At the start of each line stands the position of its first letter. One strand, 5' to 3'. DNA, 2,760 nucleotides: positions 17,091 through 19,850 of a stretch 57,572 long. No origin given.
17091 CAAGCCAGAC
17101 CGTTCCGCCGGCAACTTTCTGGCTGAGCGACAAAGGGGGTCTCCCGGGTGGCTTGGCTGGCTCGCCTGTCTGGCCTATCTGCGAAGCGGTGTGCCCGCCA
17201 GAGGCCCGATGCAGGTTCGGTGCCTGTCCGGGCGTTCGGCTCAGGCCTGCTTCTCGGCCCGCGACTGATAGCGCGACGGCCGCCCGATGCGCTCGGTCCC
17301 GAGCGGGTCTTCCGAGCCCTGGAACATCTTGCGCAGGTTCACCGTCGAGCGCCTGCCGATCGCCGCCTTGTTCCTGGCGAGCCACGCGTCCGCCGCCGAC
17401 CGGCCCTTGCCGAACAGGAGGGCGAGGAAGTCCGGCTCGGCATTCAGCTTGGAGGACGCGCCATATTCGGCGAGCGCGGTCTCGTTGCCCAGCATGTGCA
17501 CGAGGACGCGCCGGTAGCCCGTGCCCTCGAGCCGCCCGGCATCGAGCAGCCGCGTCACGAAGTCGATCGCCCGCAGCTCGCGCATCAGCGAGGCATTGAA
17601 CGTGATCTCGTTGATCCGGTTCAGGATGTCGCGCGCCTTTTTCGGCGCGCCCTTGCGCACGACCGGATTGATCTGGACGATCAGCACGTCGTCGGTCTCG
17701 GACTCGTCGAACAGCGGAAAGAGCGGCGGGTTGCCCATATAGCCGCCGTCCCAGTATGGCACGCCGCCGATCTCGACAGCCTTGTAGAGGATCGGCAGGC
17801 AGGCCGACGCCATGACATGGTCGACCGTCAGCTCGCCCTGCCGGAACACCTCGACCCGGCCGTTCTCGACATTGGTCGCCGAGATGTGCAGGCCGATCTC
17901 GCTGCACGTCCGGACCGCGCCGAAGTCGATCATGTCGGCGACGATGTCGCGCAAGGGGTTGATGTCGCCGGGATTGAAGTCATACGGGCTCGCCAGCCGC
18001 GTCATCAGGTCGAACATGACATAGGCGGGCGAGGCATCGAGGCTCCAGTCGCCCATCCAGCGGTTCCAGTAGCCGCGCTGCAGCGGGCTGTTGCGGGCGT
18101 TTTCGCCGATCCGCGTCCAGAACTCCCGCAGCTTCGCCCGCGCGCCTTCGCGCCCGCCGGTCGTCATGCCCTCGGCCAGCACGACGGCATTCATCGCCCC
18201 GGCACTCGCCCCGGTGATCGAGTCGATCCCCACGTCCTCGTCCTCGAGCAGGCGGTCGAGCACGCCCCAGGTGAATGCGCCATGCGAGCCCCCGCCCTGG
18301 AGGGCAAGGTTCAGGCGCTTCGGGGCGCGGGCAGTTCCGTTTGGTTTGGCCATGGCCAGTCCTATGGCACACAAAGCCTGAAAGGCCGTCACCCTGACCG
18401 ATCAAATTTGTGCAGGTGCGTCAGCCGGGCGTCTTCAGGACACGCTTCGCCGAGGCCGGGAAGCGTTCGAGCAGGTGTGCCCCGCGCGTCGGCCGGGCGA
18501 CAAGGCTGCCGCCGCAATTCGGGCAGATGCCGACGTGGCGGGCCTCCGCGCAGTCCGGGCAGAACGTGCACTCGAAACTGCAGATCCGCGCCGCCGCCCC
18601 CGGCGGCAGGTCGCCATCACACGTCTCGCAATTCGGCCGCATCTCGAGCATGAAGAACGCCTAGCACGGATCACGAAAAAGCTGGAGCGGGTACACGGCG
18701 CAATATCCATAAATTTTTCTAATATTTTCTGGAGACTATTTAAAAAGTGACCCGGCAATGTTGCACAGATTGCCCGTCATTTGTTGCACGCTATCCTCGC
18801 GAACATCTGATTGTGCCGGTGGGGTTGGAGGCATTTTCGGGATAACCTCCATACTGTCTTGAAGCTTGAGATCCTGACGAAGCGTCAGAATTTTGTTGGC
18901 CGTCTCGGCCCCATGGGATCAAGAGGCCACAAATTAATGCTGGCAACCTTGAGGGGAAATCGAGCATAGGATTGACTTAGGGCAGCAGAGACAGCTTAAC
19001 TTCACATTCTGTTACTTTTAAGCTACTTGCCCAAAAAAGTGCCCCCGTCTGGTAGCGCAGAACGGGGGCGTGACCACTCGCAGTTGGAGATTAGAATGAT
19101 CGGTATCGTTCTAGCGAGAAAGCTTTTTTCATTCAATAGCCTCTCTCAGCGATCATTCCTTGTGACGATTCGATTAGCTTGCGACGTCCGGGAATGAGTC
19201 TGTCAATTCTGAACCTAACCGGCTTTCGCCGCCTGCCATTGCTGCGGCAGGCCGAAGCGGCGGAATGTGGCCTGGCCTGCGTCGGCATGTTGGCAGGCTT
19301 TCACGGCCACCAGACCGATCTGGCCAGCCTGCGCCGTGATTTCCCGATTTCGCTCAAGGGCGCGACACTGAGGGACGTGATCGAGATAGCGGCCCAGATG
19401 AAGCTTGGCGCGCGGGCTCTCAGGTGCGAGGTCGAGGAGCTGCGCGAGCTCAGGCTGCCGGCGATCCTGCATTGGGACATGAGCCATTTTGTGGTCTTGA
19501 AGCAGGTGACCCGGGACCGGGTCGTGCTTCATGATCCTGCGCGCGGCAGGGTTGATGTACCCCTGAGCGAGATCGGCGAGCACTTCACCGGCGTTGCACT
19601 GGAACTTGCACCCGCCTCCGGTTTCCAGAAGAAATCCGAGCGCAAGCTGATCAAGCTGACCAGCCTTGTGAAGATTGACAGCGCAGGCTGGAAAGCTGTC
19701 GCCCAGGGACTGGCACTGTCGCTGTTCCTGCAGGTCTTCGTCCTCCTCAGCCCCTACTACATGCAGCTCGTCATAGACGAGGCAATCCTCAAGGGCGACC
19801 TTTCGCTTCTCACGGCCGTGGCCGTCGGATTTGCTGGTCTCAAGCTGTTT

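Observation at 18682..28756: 10-kb island integrated at tRNA-Gly(UCC), bounded by a perfect 17-bp direct repeat exactly 10,000 bp apart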

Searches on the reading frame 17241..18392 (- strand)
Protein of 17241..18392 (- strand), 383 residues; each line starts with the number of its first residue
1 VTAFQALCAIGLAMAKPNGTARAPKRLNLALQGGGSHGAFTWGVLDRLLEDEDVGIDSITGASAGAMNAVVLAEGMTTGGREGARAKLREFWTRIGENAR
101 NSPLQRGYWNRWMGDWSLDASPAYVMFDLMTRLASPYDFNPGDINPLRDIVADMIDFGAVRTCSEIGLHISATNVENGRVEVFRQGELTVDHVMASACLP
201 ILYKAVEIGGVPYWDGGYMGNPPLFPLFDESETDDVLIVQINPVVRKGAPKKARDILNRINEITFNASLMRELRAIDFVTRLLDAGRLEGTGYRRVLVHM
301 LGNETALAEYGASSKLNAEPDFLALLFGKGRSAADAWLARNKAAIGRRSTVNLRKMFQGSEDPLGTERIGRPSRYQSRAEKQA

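Call 7: search_protein_families(library=pfam, proteins=[window:17241-18392:-], max_evalue=0.01)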
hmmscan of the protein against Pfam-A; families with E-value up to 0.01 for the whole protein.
window:17241-18392:- (383 aa): 1 family
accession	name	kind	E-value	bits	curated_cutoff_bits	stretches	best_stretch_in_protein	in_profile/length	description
PF01734.28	Patatin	-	1.3e-24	87.9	27.7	1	29-226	1-189/191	Patatin-like phospholipase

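Call 16: find_related_loci(query=window:17241-18392:-, collection=metagenome_contigs, flank=10000)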
Query window:17241-18392:- (383 aa) in metagenome_contigs; peptide patterns used: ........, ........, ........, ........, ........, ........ (x = any residue, [..] = any of these).
600 stretches matched a pattern (row limit reached: there are more); 479 encode a relative of the query (tblastn E <= 1e-3); the best 80 are kept; 80 distinct loci.
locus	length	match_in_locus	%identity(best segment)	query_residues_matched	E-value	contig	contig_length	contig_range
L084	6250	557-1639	63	13-376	3e-152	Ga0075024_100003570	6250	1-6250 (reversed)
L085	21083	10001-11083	60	16-376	2e-143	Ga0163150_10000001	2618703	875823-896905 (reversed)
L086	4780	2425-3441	60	23-361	4e-141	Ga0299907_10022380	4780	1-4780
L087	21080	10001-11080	58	9-359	2e-138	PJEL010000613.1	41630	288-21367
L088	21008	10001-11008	60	25-360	2e-138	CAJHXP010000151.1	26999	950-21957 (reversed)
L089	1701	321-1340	59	19-358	2e-148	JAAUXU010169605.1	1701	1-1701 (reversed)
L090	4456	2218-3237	61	20-359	3e-138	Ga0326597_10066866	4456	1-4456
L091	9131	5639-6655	60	23-361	5e-135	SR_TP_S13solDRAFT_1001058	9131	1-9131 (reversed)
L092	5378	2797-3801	60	25-359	2e-135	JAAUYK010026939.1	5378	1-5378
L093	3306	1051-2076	58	18-360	2e-139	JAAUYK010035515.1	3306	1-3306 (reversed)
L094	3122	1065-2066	60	25-358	7e-140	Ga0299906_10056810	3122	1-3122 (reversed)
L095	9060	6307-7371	56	14-373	1e-132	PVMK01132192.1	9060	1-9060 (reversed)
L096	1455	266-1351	58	21-383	3e-144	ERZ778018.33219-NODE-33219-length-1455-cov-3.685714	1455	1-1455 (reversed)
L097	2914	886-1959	56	25-374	2e-138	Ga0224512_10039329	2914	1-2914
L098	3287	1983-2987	59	25-359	5e-137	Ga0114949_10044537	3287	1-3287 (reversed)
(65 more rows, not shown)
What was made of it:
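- Tried and rejected: The patatin-based metagenome scan gave 63% at best (call 16).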

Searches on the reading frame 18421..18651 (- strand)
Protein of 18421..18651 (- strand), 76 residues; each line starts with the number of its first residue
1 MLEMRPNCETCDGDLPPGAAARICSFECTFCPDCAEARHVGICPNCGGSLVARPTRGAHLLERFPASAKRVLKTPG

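Call 7: search_protein_families(library=pfam, proteins=[window:18421-18651:-], max_evalue=0.01)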
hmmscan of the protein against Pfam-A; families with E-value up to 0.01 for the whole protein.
window:18421-18651:- (76 aa): 1 family
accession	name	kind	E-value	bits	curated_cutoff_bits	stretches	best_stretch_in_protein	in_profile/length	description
PF06906.16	DUF1272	-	1.6e-26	92.6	25.3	1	1-56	1-57/57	Protein of unknown function (DUF1272)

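Call 11: find_encoding_contigs(protein=window:18421-18651:-, flank=10000, max_places=10)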
Protein window:18421-18651:- (76 aa): 4 contigs read that carry it; 2 places shown.
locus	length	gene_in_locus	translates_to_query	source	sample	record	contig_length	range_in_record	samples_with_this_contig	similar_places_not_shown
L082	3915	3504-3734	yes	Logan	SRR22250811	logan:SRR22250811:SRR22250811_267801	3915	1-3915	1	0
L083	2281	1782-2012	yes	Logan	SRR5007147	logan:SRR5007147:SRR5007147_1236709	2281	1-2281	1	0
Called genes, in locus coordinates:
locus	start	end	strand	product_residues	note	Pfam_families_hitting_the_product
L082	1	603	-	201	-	?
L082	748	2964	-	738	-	PF03412:Peptidase_C39, PF00664:ABC_membrane, PF00005:ABC_tran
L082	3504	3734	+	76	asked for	PF06906:DUF1272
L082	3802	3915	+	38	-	?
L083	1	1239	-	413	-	?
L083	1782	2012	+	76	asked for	PF06906:DUF1272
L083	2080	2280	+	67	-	?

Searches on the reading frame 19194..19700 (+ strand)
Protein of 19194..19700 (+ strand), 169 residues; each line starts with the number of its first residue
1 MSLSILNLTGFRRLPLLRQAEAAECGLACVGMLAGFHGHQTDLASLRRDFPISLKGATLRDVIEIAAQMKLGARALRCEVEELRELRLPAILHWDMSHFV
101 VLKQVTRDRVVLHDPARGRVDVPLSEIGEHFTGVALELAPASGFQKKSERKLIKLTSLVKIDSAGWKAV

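Call 83: search_solved_structures(query=window:19194-19700:+, max_evalue=0.00001, show_alignments=2)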
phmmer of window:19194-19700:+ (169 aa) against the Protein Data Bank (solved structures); distinct sequences matched with E-value up to 0.00001: 10.
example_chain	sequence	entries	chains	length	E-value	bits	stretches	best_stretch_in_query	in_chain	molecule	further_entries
6mpz_A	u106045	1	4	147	7.9e-22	81.3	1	10-142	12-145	Double Glycine Motif Protease domain from AMS/PCAT Transporter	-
4s0f_A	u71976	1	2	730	1.7e-12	51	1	14-148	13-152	ABC-type bacteriocin transporter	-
4ry2_A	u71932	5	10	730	1.7e-12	51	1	14-148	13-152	ABC-type bacteriocin transporter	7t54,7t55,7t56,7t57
8vp3_A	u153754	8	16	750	1.9e-12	50.8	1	14-148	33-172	ABC-type bacteriocin transporter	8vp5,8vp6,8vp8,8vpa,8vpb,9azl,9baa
7n87_A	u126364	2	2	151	5.7e-12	49.2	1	13-146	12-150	ABC-type bacteriocin transporter | Peptidase C39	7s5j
6v9z_A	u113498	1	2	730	3.1e-11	46.8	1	14-148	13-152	ABC-type bacteriocin transporter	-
8vp9_A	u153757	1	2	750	1.5e-09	41.4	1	15-148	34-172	ABC-type bacteriocin transporter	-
8hf6_A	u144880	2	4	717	4.4e-09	39.9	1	19-152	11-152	Competence factor transporting ATP-binding protein/permease ComA | Transport/processing ATP-binding protein ComA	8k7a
8hf4_A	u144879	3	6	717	4.5e-09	39.9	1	19-152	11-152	Transport/processing ATP-binding protein ComA | Competence factor transporting ATP-binding protein/permease ComA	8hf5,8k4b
8hf7_A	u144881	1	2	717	4.5e-09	39.8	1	19-152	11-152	Competence factor transporting ATP-binding protein/permease ComA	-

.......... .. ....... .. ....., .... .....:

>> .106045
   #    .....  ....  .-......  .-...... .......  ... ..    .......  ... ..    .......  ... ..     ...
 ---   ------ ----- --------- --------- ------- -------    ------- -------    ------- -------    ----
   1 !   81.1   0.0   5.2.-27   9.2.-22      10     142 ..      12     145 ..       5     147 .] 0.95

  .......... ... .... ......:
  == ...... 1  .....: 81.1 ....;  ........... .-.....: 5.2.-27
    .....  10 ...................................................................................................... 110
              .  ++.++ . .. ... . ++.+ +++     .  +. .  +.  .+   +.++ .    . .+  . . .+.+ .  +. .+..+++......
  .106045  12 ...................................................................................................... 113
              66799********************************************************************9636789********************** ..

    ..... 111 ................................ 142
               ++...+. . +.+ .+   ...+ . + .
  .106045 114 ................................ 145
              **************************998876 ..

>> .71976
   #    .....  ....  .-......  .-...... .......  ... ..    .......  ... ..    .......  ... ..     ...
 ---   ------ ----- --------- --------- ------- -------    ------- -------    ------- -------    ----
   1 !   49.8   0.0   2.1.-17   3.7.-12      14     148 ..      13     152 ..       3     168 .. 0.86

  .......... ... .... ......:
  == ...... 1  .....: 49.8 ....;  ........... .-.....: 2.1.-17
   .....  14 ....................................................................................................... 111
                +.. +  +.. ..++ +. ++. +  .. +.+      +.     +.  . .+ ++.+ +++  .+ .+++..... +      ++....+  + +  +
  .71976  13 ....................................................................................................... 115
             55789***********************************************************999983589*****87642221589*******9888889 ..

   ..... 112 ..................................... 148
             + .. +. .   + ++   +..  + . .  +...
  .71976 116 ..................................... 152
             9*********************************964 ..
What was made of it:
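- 19194..21410 (+): Peptidase-containing ABC transporter (PCAT): C39 peptidase + transmembrane domain + ATPase. The C39 domain aligns with LahT150 6MPZ, including the ECG cysteine and the HFVVL histidine (call 83).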
